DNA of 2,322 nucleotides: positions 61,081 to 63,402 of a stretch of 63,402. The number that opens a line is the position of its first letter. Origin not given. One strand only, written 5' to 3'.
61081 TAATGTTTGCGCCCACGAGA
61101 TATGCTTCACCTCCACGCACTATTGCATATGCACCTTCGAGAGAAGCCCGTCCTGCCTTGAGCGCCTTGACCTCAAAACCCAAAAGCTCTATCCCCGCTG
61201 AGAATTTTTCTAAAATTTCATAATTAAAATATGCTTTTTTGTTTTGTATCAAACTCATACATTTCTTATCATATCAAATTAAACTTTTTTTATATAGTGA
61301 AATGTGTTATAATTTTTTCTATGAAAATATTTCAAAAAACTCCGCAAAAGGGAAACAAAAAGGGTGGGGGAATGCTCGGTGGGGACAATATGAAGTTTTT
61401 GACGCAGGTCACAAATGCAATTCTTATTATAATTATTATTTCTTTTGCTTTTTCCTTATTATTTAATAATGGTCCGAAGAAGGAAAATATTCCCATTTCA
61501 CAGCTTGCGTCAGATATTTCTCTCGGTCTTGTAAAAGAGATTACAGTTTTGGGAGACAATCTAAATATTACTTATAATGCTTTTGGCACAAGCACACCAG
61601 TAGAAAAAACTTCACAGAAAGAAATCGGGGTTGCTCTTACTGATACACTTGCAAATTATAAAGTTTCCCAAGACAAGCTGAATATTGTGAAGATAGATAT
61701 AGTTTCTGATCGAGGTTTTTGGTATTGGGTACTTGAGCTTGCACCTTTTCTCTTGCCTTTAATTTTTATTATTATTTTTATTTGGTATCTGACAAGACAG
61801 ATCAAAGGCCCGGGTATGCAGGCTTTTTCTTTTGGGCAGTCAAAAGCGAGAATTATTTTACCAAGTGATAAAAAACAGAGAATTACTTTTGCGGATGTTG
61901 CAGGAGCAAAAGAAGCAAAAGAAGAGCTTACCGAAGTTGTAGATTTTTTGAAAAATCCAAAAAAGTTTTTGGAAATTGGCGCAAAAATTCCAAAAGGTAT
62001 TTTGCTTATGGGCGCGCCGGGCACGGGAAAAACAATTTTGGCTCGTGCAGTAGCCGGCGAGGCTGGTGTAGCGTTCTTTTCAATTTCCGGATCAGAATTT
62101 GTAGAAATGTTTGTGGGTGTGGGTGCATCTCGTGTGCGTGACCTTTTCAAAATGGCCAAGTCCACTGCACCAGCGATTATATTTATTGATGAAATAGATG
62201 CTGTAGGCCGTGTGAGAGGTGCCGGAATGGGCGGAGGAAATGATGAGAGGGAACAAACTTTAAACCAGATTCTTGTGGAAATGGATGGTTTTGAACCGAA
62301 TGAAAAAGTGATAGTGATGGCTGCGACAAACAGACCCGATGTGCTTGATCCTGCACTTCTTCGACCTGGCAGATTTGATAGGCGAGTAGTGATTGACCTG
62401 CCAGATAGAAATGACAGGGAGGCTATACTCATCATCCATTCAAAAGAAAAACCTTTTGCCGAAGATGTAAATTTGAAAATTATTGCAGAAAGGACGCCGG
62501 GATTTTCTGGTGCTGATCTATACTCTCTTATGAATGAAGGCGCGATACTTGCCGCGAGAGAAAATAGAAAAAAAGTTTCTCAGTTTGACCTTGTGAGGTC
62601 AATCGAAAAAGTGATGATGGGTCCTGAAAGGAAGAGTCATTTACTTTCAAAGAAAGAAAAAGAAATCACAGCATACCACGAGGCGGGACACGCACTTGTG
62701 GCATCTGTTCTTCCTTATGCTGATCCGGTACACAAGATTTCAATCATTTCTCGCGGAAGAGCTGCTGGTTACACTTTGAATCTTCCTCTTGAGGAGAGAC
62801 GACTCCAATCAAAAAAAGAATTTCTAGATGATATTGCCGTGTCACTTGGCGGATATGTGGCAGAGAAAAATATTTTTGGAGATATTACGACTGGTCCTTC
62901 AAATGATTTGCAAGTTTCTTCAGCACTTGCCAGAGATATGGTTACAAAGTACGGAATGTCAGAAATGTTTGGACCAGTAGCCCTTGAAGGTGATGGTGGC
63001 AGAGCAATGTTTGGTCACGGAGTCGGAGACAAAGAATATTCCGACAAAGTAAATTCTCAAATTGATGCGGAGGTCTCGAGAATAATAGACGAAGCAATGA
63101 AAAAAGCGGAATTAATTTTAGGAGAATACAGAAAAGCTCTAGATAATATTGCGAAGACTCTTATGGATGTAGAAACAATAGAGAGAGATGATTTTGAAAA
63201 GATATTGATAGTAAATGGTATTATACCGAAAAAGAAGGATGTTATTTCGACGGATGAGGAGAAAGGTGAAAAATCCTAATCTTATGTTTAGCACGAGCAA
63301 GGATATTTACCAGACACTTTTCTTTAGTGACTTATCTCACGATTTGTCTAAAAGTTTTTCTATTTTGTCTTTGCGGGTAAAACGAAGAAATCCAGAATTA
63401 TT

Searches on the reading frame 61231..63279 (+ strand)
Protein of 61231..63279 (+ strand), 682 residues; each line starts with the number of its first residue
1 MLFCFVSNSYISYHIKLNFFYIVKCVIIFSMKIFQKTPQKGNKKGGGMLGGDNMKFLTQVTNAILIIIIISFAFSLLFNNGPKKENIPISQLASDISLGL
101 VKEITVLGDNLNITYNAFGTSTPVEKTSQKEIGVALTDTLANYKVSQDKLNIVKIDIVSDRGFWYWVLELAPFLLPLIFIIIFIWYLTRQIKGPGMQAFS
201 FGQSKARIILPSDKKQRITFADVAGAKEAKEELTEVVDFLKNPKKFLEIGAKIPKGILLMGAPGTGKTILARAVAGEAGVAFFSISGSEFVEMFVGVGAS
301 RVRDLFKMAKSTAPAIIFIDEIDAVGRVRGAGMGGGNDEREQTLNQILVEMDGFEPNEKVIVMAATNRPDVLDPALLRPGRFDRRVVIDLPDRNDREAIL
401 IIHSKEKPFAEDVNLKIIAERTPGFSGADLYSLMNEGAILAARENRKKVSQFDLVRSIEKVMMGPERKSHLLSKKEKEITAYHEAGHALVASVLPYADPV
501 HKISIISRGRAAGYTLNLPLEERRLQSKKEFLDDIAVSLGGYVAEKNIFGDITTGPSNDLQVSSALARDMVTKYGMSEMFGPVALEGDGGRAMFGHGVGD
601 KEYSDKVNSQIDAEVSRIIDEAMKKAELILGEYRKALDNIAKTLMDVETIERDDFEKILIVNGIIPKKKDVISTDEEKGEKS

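Call 51: search_protein_families(library=pfam, proteins=[window:61231-63279:+], max_evalue=0.001)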
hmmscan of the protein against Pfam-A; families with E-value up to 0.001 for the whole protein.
window:61231-63279:+ (682 aa): 8 families
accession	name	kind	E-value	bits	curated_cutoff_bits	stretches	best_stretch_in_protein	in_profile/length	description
PF01434.24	Peptidase_M41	-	2e-62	210.9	29.9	1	471-658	2-191/191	Peptidase family M41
PF00004.35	AAA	-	6.5e-44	150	21.2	1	257-389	1-130/131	ATPase family associated with various cellular activities (AAA)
PF17862.7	AAA_lid_3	-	9.6e-12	44.7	27.2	1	412-451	1-40/45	AAA+ lid domain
PF06068.19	TIP49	-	6.2e-05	22.8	23.8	1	224-291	27-89/347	TIP49 P-loop domain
PF05496.18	RuvB_N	-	0.00023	21.4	27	1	255-325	34-96/159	Holliday junction DNA helicase RuvB P-loop domain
PF06480.20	FtsH_ext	-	0.00033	21.3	25.5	1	64-139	5-77/103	FtsH Extracellular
PF20720.3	nSTAND3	-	0.00059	20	27.2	0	257-403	20-152/155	Novel STAND NTPase 3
PF23902.1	AAA_lid_PRS2_C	-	0.00064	20.3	34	0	394-462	2-71/73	PRS2 AAA+ lid C-terminal domain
